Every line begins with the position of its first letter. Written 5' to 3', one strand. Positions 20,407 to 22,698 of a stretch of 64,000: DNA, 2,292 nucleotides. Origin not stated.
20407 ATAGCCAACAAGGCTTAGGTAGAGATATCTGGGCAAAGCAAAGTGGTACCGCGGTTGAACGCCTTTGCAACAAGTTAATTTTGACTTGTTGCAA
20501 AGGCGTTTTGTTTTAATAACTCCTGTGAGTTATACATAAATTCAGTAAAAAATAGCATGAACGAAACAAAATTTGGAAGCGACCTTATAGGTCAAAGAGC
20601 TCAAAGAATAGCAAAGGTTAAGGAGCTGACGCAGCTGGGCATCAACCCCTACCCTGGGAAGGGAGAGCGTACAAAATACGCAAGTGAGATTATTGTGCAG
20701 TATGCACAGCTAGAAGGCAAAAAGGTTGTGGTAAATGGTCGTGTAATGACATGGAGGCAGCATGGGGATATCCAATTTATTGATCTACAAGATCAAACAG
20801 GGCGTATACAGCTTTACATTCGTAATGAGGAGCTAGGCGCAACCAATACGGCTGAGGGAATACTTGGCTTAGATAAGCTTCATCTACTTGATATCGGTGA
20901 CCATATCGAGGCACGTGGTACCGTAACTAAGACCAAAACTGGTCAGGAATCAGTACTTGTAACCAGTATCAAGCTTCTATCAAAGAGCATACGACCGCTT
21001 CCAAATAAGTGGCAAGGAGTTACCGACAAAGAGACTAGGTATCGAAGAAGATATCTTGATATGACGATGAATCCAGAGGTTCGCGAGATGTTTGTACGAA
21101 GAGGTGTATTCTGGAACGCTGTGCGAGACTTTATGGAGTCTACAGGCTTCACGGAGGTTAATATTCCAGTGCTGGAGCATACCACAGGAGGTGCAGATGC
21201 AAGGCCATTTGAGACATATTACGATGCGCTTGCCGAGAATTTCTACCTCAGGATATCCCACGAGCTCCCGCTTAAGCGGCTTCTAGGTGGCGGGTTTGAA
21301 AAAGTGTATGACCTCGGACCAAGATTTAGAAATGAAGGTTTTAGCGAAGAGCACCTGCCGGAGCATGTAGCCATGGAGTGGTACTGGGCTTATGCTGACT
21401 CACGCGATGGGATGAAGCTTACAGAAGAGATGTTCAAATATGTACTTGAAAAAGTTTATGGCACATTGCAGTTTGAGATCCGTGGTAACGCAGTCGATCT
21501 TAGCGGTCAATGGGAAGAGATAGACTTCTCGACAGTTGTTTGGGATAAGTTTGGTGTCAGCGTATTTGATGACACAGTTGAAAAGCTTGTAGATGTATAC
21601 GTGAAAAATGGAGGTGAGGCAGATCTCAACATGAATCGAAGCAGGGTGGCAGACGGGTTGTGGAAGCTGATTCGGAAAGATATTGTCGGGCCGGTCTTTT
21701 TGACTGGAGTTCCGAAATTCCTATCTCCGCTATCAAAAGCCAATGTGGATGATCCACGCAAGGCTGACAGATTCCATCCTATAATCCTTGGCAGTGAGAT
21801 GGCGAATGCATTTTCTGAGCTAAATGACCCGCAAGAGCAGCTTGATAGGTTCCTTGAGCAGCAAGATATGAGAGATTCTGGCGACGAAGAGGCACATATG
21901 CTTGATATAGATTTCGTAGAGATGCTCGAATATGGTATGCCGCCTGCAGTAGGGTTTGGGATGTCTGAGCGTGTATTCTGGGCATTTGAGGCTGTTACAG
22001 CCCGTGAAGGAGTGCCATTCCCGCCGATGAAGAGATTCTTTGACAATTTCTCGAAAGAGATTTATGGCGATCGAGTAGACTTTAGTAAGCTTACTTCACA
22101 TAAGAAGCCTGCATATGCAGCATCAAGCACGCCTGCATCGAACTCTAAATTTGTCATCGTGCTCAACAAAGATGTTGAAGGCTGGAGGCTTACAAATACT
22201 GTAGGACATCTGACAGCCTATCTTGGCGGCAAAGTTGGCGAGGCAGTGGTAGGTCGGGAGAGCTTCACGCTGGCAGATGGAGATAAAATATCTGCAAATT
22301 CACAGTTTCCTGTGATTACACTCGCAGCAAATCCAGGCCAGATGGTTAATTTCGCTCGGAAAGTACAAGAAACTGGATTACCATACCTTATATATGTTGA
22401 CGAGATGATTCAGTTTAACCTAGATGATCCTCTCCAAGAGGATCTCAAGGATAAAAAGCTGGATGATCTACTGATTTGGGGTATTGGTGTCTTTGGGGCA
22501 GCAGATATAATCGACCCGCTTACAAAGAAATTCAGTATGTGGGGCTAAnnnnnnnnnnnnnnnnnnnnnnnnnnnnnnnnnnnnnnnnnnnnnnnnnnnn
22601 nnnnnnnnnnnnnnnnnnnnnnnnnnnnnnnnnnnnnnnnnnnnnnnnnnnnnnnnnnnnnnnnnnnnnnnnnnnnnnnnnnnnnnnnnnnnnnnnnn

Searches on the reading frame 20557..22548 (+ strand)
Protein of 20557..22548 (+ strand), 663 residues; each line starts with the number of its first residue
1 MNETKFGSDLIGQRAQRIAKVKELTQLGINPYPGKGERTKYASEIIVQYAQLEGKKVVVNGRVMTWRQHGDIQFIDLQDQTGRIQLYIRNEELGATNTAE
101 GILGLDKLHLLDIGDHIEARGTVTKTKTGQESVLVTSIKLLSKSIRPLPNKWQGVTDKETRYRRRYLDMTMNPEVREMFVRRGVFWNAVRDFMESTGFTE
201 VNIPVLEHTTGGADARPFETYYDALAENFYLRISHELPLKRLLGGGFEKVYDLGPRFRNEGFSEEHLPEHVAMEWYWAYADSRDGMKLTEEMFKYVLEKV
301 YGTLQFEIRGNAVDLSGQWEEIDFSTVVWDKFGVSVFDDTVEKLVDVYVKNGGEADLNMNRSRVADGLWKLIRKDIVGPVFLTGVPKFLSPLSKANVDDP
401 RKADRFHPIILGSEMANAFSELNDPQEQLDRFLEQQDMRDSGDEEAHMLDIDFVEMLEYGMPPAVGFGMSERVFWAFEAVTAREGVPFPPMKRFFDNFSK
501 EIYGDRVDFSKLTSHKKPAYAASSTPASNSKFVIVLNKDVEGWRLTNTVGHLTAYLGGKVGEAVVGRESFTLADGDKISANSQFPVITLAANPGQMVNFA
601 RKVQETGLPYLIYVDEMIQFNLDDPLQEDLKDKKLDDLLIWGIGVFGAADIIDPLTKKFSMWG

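Call 7: search_protein_families(library=pfam, proteins=[window:20557-22548:+])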
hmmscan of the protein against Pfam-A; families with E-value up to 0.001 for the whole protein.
window:20557-22548:+ (663 aa): 3 families
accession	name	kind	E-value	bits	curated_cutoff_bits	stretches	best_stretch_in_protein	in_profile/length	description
PF00152.25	tRNA-synt_2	-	3.7e-57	194.2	25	1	157-473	1-288/308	tRNA synthetases class II (D, K and N)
PF09391.15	DUF2000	-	5.1e-20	72.2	25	1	531-662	2-132/133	Protein of unknown function (DUF2000)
PF01336.31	tRNA_anti-codon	-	3.3e-12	46.6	27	1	57-141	1-75/75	OB-fold nucleic acid binding domain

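Call 11: find_homologous_proteins(query=window:20557-22548:+)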
Query window:20557-22548:+ (663 aa): 8000 proteins with E <= 0.001 among 8000 candidates; the best 120 are listed.
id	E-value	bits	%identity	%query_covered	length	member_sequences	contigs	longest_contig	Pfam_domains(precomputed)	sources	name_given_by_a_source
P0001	0.0e+0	1525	100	100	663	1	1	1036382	PF01336.32,PF00152.26,PF09391.16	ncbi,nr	ncbi:MAG: lysine--tRNA ligase [Candidatus Dojkabacteria bacterium]|nr:MAG: lysine--tRNA ligase [Cand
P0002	0.0e+0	1215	78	100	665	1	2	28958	PF01336.32,PF00152.26,PF09391.16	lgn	-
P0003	0.0e+0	1214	78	100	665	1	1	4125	PF01336.32,PF00152.26,PF09391.16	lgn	-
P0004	0.0e+0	1205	78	100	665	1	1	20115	PF01336.32,PF00152.26,PF09391.16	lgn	-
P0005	0.0e+0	1203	78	100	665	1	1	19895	PF01336.32,PF00152.26,PF09391.16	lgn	-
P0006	0.0e+0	1121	73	99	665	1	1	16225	PF01336.32,PF00152.26,PF09391.16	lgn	-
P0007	1.8e-293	993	65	100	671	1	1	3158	PF01336.32,PF00152.26,PF09391.16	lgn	-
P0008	1.9e-283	960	63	99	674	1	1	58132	PF01336.32,PF00152.26,PF09391.16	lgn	-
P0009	2.6e-278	943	63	100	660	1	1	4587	PF01336.32,PF00152.26,PF09391.16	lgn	-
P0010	1.4e-277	941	62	99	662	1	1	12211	PF01336.32,PF00152.26,PF09391.16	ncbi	-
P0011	8.2e-277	938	61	100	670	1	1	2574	PF01336.32,PF00152.26,PF09391.16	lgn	-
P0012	7.4e-274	928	60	100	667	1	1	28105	PF01336.32,PF00152.26,PF09391.16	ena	-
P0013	4.5e-273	926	61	99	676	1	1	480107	PF01336.32,PF00152.26,PF09391.16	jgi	jgi:lysyl-tRNA synthetase class 2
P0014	4.5e-267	906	58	99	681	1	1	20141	PF01336.32,PF00152.26,PF09391.16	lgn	-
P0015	4.7e-260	883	59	99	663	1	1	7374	PF01336.32,PF00152.26,PF09391.16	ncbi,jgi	-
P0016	1.0e-258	878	58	99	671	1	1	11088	PF01336.32,PF00152.26,PF09391.16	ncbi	-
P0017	2.0e-257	874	56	100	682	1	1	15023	PF01336.32,PF00152.26,PF09391.16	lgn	-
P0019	8.6e-257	872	62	80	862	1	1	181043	PF01966.29,PF01336.32,PF00152.26,PF09391.16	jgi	jgi:lysyl-tRNA synthetase, class II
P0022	1.5e-246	838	56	99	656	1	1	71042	PF01336.32,PF00152.26,PF09391.16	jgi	-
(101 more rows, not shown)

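Call 14: find_related_loci(query=A1, collection=genome_contigs, flank=2500)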
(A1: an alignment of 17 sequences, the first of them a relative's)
Query A1 (663 aa) in genome_contigs; peptide patterns used: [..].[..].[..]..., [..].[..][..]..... (x = any residue, [..] = any of these).
600 stretches matched a pattern (row limit reached: there are more); 528 encode a relative of the query (tblastn E <= 1e-3); the best 80 are kept; 80 distinct loci.
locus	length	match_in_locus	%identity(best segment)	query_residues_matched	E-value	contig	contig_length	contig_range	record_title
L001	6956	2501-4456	54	8-662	0e+0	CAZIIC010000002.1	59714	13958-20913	MAG TPA_asm: uncultured Candidatus Saccharibacteria bacterium isolate SRP219642_co6_135 genome assembly, contig: NODE_30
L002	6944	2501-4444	53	8-661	0e+0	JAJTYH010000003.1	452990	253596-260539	MAG: bacterium isolate DTUPAT1 3-Genome6, whole genome shotgun sequence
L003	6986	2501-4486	51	4-662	0e+0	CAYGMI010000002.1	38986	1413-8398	MAG TPA_asm: uncultured Candidatus Saccharibacteria bacterium isolate ERP116193_co2_98 genome assembly, contig: NODE_270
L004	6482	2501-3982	62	7-503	0e+0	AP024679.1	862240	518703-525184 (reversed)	MAG: Candidatus Dojkabacteria bacterium KatS3mg085 DNA, complete genome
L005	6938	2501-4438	49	14-662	0e+0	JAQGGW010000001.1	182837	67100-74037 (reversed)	MAG: Candidatus Saccharibacteria bacterium isolate RYN_417 scaffold_2654635, whole genome shotgun sequence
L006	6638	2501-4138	55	1-554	0e+0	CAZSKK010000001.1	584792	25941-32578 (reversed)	MAG TPA_asm: uncultured Candidatus Saccharibacteria bacterium isolate binchicken_co130_48 genome assembly, contig: NODE_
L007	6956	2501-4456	48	1-662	0e+0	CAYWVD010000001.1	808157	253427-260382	MAG TPA_asm: uncultured Candidatus Saccharibacteria bacterium isolate SRP278314_co2_217 genome assembly, contig: NODE_1_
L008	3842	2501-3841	67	3-448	0e+0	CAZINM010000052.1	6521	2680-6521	MAG TPA_asm: uncultured Candidatus Saccharibacteria bacterium isolate SRP239243_co2_309 genome assembly, contig: NODE_20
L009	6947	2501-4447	47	14-662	0e+0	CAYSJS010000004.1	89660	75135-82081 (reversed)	MAG TPA_asm: uncultured Candidatus Saccharibacteria bacterium isolate SRP135725_co1_201 genome assembly, contig: NODE_13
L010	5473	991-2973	48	3-662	0e+0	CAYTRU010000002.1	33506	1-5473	MAG TPA_asm: uncultured Candidatus Saccharibacteria bacterium isolate SRP200132_co1_594 genome assembly, contig: NODE_22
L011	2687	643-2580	46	14-662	0e+0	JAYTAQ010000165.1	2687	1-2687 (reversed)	MAG: bacterium isolate GFS_13950 GFS_13950_164, whole genome shotgun sequence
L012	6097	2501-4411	47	1-661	0e+0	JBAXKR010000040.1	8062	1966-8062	MAG: bacterium isolate ELA406 MAG406_40, whole genome shotgun sequence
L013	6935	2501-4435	47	14-661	0e+0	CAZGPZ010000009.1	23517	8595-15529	MAG TPA_asm: uncultured Candidatus Saccharibacteria bacterium isolate SRP193066_co1_238 genome assembly, contig: NODE_21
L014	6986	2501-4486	47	6-662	0e+0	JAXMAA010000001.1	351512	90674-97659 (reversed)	MAG: Candidatus Saccharimonadales bacterium isolate STL-PAT16 C2.208.fa-1, whole genome shotgun sequence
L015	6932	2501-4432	46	14-662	0e+0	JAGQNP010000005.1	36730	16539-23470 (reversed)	MAG: Candidatus Saccharibacteria bacterium isolate HKST-UBA71 NODE_5_length_36730_cov_3.364554, whole genome shotgun seq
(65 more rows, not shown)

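Call 16: find_related_loci(query=window:20557-22548:+, collection=metagenome_contigs, flank=2500)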
Query window:20557-22548:+ (663 aa) in metagenome_contigs; peptide patterns used: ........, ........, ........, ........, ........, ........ (x = any residue, [..] = any of these).
474 stretches matched a pattern; 383 encode a relative of the query (tblastn E <= 1e-3); the best 80 are kept; 80 distinct loci.
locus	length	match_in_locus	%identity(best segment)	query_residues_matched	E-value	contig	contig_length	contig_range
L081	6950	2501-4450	51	7-662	0e+0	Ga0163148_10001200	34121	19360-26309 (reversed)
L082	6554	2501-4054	59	6-525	0e+0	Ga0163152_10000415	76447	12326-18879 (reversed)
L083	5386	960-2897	48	14-662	0e+0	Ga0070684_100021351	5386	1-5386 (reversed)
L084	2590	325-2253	48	14-662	0e+0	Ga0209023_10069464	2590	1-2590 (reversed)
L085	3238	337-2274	48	14-662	0e+0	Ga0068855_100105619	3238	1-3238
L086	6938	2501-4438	48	14-662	0e+0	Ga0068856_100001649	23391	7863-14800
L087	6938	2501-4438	48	14-662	0e+0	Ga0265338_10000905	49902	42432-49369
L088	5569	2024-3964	48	8-662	0e+0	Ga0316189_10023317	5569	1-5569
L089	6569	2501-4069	56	7-539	0e+0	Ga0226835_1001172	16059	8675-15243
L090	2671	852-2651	50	14-617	0e+0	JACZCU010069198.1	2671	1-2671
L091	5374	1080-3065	47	14-662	0e+0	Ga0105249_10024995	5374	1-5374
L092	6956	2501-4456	45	6-662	0e+0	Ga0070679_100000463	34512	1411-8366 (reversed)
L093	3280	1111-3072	46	14-662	0e+0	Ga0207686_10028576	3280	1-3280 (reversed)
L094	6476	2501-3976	58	14-505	0e+0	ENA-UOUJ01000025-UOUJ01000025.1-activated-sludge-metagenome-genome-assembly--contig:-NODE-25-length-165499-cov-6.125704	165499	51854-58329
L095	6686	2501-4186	52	14-571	0e+0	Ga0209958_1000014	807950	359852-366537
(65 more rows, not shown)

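Call 17: find_encoding_contigs(protein=P0002, flank=2500, max_places=3)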
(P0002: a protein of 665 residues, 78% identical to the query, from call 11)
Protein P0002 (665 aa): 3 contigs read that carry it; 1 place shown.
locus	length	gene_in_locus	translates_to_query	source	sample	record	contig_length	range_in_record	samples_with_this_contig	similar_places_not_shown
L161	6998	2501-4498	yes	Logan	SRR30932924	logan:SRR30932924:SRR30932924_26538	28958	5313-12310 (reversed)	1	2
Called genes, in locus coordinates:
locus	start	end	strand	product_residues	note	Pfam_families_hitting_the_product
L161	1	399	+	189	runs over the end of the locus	PF04542:Sigma70_r2, PF08281:Sigma70_r4_2, PF04545:Sigma70_r4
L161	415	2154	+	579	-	PF04773:FecR, PF09136:Glucodextran_B (weak)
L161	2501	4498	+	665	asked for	PF01336:tRNA_anti-codon, PF00152:tRNA-synt_2, PF09391:DUF2000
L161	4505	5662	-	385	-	PF00004:AAA, PF13401:AAA_22 (faint), PF22667:Lon_lid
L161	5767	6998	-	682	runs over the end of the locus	PF13205:Big_5, PF13529:Peptidase_C39_2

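Call 18: find_encoding_contigs(protein=P0006, flank=2500, max_places=2)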
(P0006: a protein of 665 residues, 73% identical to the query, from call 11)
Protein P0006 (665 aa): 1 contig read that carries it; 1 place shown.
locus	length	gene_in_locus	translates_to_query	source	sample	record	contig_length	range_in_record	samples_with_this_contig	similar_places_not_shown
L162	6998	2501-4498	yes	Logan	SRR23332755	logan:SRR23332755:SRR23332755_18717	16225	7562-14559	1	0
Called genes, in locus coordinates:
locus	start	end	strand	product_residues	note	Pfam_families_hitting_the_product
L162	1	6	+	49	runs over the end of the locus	-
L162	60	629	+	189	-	PF04542:Sigma70_r2, PF08281:Sigma70_r4_2, PF04545:Sigma70_r4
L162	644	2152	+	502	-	PF04773:FecR, PF09136:Glucodextran_B (weak)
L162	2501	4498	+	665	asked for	PF01336:tRNA_anti-codon, PF00152:tRNA-synt_2, PF09391:DUF2000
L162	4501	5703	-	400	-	PF00004:AAA, PF22667:Lon_lid (weak)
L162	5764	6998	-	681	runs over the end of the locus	PF13205:Big_5, PF13529:Peptidase_C39_2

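Call 19: find_encoding_contigs(protein=P0008, flank=2500, max_places=2)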
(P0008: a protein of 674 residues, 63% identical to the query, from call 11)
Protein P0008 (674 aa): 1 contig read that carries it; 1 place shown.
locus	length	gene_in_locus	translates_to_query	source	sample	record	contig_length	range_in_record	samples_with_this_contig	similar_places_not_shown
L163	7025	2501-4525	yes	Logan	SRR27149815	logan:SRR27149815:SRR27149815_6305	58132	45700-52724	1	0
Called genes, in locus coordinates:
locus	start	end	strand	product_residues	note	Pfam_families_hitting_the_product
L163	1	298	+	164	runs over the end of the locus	PF01458:SUFBD_core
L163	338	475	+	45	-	-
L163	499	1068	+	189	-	PF04542:Sigma70_r2, PF04545:Sigma70_r4 (weak), PF08281:Sigma70_r4_2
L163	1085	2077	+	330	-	-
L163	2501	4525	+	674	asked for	PF01336:tRNA_anti-codon, PF00152:tRNA-synt_2, PF09391:DUF2000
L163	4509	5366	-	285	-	-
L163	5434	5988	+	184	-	PF00578:AhpC-TSA, PF08534:Redoxin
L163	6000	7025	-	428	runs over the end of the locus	PF00004:AAA, PF07724:AAA_2 (weak), PF07728:AAA_5 (weak), PF22667:Lon_lid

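Call 20: find_encoding_contigs(protein=P0010, flank=2500, max_places=2)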
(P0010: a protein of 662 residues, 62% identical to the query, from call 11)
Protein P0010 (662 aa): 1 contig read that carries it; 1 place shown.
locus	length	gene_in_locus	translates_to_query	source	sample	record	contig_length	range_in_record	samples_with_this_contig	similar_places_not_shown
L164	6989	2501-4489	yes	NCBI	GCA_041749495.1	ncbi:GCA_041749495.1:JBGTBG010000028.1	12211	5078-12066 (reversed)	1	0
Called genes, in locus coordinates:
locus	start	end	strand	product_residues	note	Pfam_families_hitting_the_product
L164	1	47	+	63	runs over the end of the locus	?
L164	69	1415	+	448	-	PF19295:SufBD_N, PF01458:SUFBD_core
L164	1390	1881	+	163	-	PF01458:SUFBD_core (faint)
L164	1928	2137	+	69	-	-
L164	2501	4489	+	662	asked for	PF01336:tRNA_anti-codon, PF00152:tRNA-synt_2, PF09391:DUF2000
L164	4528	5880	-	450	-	PF00004:AAA, PF22667:Lon_lid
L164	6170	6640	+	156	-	PF00383:dCMP_cyt_deam_1, PF14437:MafB19-deam, PF14439:Bd3614-deam (faint)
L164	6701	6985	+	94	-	PF01022:HTH_5, PF13412:HTH_24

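Call 21: find_encoding_contigs(protein=P0012, flank=2500, max_places=2)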
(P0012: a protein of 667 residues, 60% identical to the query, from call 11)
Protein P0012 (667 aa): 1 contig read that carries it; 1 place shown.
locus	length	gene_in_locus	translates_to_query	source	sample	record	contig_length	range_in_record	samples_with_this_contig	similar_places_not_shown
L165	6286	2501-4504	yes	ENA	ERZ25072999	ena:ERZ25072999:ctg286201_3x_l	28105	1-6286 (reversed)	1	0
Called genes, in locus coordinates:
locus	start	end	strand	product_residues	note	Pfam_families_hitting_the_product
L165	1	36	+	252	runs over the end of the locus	PF02463:SMC_N (faint), PF00005:ABC_tran, PF13304:AAA_21 (faint)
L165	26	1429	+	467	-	PF19295:SufBD_N, PF01458:SUFBD_core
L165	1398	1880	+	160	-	PF01458:SUFBD_core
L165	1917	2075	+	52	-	-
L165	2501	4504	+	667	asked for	PF01336:tRNA_anti-codon, PF00152:tRNA-synt_2, PF09391:DUF2000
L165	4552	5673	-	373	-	PF00004:AAA, PF07724:AAA_2 (faint), PF07728:AAA_5 (weak), PF22667:Lon_lid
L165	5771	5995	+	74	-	PF24034:DUF7343 (weak), PF12840:HTH_20 (weak), PF13412:HTH_24, PF01022:HTH_5, PF01047:MarR (weak), PF12802:MarR_2 (weak)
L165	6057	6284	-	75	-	?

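Call 22: find_encoding_contigs(protein=P0013, flank=2500, max_places=2)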
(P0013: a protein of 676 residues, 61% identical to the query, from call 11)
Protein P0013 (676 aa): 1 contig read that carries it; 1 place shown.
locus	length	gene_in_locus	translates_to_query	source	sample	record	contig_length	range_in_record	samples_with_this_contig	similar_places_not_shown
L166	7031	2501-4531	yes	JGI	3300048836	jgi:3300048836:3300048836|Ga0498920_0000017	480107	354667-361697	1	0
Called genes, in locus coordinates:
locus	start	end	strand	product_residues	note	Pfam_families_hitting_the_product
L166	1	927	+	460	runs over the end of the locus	PF19295:SufBD_N, PF01458:SUFBD_core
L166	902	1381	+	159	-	PF01458:SUFBD_core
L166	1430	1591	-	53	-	-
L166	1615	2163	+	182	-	PF01066:CDP-OH_P_transf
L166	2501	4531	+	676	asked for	PF01336:tRNA_anti-codon, PF00152:tRNA-synt_2, PF09391:DUF2000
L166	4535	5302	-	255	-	-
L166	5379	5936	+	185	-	PF00578:AhpC-TSA, PF08534:Redoxin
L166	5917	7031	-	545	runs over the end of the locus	PF07724:AAA_2 (weak), PF00004:AAA, PF22667:Lon_lid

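Call 23: find_encoding_contigs(protein=P0014, flank=2500, max_places=2)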
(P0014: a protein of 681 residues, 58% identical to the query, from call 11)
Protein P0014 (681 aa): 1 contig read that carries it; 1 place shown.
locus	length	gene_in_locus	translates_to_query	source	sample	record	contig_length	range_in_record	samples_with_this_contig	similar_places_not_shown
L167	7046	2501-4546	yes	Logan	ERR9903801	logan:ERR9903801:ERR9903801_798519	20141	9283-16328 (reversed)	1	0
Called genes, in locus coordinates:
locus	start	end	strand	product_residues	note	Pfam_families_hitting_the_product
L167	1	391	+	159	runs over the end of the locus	PF01458:SUFBD_core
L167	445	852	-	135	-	-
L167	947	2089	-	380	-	-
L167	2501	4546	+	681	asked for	PF01336:tRNA_anti-codon, PF00152:tRNA-synt_2, PF09391:DUF2000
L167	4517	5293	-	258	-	-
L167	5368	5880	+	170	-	PF06114:Peptidase_M78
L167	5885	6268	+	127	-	-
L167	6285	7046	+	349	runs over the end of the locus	PF01594:AI-2E_transport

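Call 28: find_encoding_contigs(protein=P0016, flank=2500, max_places=1)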
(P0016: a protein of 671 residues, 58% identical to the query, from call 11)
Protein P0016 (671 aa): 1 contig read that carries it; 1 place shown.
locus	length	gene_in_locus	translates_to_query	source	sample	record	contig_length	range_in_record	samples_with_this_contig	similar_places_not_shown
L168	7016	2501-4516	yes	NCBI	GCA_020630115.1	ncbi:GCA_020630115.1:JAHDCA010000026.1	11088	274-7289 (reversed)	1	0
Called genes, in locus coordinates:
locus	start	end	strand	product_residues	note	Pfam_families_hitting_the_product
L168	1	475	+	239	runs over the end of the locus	PF04377:ATE_C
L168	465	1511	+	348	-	-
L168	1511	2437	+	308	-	-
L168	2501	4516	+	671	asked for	PF01336:tRNA_anti-codon, PF00152:tRNA-synt_2, PF09391:DUF2000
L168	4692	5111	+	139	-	-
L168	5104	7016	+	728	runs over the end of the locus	?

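Call 29: find_encoding_contigs(protein=P0017, flank=2500, max_places=1)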
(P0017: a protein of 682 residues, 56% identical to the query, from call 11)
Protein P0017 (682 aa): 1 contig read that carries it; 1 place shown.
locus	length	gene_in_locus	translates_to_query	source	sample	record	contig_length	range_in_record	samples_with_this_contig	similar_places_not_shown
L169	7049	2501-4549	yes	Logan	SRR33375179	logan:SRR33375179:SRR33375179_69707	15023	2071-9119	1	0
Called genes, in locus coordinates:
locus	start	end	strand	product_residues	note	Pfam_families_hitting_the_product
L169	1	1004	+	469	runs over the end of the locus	PF19295:SufBD_N, PF01458:SUFBD_core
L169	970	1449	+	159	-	PF01458:SUFBD_core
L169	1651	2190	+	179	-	-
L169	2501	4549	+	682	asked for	PF01336:tRNA_anti-codon, PF00152:tRNA-synt_2, PF09391:DUF2000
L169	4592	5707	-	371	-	PF00004:AAA, PF07724:AAA_2 (weak), PF07728:AAA_5 (weak), PF22667:Lon_lid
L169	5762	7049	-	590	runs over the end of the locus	PF13205:Big_5 (faint)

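Call 30: find_encoding_contigs(protein=P0019, flank=2500, max_places=1)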
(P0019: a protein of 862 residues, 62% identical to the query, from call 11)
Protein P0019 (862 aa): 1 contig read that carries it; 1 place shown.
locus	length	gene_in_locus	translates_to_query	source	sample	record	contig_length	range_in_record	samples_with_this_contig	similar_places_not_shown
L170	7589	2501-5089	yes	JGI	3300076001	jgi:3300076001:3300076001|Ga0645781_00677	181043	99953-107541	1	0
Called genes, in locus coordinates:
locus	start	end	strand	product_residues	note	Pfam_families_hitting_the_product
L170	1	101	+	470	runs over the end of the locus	PF01225:Mur_ligase (weak), PF08245:Mur_ligase_M, PF02875:Mur_ligase_C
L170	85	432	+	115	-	-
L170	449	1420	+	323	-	PF00535:Glycos_transf_2, PF13641:Glyco_tranf_2_3, PF13632:Glyco_trans_2_3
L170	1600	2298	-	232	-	-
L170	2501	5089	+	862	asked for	PF01336:tRNA_anti-codon, PF00152:tRNA-synt_2, PF01966:HD (weak), PF09391:DUF2000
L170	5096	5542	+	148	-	-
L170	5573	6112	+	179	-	PF01966:HD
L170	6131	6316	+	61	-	-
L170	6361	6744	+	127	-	-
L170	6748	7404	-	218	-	PF04377:ATE_C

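Call 31: find_encoding_contigs(protein=P0022, flank=2500, max_places=1)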
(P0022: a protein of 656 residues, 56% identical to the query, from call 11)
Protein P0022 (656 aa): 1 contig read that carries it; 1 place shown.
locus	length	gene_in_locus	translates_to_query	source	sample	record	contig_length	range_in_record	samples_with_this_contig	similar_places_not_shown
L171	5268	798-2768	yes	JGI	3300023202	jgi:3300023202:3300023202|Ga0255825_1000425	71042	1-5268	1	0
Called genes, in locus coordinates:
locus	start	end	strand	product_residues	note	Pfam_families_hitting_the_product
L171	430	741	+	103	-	-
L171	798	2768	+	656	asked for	PF01336:tRNA_anti-codon, PF00152:tRNA-synt_2, PF09391:DUF2000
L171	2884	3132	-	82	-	-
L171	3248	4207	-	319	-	PF01715:IPPT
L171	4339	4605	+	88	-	-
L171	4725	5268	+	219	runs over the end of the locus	-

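Call 32: find_encoding_contigs(protein=P0009, flank=2500, max_places=1)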
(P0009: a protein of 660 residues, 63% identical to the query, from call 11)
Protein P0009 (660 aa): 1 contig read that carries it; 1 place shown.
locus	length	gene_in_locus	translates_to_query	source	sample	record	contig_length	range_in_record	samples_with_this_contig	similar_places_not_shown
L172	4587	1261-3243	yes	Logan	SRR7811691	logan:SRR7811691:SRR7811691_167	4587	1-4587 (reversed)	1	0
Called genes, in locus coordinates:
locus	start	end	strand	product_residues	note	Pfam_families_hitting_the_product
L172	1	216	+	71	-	?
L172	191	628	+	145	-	PF01458:SUFBD_core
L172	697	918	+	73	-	-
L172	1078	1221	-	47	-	-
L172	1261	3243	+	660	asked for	PF01336:tRNA_anti-codon, PF00152:tRNA-synt_2, PF09391:DUF2000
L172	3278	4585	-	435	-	?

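Call 78: search_protein_families(library=pfam, proteins=[L001:2000-2473:+, L001:748-1725:+], max_evalue=0.001)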
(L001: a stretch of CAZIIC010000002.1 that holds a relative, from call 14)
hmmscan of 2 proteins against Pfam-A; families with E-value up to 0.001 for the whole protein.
L001:2000-2473:+ (157 aa): 0 families

L001:748-1725:+ (325 aa): 3 families
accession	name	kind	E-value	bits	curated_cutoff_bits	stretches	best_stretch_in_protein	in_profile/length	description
PF18917.5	LiaI-LiaF-like_TM1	-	3.1e-08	34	27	1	10-53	3-41/42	LiaI-LiaF-like transmembrane region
PF22570.1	LiaF-TM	-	0.00025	22.3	27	1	10-79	2-65/98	LiaF transmembrane domain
PF13349.12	DUF4097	-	0.00041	20.2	22.9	0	248-298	61-111/247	Toastrack DUF4097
